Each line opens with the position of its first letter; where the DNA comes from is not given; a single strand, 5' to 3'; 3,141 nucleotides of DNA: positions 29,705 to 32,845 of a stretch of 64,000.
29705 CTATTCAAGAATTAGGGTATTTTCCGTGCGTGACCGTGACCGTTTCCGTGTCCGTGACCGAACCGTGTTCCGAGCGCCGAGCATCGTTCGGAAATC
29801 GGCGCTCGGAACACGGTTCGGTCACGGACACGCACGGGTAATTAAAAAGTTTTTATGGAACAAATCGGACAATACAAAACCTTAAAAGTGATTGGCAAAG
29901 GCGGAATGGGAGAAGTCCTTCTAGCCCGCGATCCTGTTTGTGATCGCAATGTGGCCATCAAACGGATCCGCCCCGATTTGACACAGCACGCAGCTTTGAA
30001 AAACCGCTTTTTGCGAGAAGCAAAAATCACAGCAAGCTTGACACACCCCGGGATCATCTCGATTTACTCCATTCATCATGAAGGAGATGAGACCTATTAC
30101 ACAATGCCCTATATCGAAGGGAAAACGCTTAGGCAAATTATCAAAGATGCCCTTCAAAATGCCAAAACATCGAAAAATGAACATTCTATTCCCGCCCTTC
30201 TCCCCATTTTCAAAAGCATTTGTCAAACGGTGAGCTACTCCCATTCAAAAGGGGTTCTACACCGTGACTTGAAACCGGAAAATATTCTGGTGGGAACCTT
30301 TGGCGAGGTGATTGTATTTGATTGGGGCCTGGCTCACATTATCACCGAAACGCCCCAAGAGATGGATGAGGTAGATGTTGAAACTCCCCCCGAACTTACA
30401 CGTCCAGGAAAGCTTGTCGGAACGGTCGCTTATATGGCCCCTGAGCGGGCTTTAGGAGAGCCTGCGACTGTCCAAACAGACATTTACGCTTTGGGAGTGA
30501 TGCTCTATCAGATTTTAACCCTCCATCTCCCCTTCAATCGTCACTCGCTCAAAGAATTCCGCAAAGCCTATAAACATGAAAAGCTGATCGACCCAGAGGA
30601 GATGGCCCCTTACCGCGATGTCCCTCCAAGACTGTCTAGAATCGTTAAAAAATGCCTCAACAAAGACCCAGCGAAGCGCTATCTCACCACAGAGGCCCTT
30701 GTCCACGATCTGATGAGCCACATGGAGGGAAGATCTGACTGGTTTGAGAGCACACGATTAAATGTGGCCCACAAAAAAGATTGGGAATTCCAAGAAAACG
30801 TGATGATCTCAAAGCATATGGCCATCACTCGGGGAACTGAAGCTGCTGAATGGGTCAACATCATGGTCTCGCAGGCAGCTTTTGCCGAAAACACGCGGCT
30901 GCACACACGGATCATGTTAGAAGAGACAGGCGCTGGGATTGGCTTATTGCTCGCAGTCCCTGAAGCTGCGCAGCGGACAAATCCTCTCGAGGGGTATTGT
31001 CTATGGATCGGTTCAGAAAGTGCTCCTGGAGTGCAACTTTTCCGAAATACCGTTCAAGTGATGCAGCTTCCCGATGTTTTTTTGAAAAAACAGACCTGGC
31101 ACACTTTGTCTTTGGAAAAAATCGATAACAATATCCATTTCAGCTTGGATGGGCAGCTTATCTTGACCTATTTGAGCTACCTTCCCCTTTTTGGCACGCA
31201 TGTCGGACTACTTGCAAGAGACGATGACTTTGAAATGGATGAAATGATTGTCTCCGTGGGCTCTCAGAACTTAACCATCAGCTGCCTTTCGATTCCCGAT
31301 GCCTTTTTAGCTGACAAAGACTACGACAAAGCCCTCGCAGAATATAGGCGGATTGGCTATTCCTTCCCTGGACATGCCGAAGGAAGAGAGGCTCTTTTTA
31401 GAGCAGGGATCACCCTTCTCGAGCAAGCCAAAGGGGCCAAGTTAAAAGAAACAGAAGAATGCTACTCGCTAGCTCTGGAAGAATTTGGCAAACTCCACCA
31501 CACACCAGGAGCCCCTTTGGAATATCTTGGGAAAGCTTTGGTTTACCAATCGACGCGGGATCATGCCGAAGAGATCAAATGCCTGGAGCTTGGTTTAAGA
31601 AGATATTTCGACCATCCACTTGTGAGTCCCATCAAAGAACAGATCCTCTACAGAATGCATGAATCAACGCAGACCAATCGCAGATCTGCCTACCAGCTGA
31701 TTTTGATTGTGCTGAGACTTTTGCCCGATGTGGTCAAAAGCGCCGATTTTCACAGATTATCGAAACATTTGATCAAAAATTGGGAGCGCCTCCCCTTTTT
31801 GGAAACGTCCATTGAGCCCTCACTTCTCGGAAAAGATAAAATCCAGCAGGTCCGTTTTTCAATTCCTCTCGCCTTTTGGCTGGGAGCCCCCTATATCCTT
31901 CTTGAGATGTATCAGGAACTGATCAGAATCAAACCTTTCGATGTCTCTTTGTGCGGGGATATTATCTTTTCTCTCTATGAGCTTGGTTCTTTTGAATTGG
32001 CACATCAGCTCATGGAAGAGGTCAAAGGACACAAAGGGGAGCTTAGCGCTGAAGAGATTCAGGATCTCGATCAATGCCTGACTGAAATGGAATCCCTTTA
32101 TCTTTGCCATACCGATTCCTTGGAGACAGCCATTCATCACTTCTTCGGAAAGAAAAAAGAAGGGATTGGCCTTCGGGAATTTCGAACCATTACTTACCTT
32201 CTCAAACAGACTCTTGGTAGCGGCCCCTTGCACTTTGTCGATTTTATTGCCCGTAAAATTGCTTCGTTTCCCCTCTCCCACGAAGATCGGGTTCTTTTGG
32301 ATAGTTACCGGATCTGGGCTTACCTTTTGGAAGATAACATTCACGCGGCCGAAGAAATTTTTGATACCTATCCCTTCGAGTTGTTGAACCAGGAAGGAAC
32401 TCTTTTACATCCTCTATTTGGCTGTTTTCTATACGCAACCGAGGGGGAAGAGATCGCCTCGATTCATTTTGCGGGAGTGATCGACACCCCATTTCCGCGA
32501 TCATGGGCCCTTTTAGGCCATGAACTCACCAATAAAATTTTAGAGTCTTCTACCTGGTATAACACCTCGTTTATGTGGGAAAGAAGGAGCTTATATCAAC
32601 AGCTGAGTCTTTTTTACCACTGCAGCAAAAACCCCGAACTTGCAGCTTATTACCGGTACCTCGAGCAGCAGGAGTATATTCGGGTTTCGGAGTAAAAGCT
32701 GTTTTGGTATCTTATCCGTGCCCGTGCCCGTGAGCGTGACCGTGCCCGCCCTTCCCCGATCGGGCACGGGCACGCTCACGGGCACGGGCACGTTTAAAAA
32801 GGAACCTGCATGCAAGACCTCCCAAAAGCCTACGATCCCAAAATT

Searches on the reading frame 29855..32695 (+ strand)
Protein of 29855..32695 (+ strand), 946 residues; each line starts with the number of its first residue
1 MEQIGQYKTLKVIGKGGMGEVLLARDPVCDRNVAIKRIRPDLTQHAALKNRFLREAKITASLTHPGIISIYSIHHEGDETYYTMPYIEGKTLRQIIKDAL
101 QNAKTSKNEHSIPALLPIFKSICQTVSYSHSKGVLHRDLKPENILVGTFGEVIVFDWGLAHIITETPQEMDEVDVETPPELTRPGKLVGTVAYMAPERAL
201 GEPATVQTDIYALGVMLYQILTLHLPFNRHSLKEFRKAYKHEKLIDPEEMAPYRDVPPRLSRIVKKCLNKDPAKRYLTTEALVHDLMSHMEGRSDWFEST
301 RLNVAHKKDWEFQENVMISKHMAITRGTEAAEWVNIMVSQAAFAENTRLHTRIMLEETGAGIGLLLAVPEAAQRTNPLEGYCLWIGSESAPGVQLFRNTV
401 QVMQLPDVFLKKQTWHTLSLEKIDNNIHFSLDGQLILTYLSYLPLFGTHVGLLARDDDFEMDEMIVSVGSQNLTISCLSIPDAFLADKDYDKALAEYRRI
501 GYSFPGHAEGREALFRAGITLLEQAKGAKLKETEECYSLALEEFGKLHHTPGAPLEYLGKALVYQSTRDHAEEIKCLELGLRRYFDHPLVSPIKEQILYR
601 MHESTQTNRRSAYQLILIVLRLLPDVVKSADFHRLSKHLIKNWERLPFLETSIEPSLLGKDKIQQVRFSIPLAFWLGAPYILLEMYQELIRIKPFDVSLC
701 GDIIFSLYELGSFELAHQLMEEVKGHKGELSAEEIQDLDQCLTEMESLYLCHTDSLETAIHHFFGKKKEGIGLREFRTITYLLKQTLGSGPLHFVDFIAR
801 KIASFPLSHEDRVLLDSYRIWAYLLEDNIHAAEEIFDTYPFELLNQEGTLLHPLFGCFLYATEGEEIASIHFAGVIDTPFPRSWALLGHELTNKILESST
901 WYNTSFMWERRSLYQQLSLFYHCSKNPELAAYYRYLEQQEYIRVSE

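Call 79: search_protein_families(library=pfam, max_evalue=1e-8, proteins=[window:29855-32695:+])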
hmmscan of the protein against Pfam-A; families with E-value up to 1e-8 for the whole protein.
window:29855-32695:+ (946 aa): 2 families
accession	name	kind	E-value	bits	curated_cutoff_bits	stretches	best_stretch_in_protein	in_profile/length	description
PF00069.31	Pkinase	-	1.8e-49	169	31.7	1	7-286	1-262/263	Protein kinase domain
PF07714.23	PK_Tyr_Ser-Thr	-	6.9e-31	107.9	23.1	1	9-276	3-249/258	Protein tyrosine and serine/threonine kinase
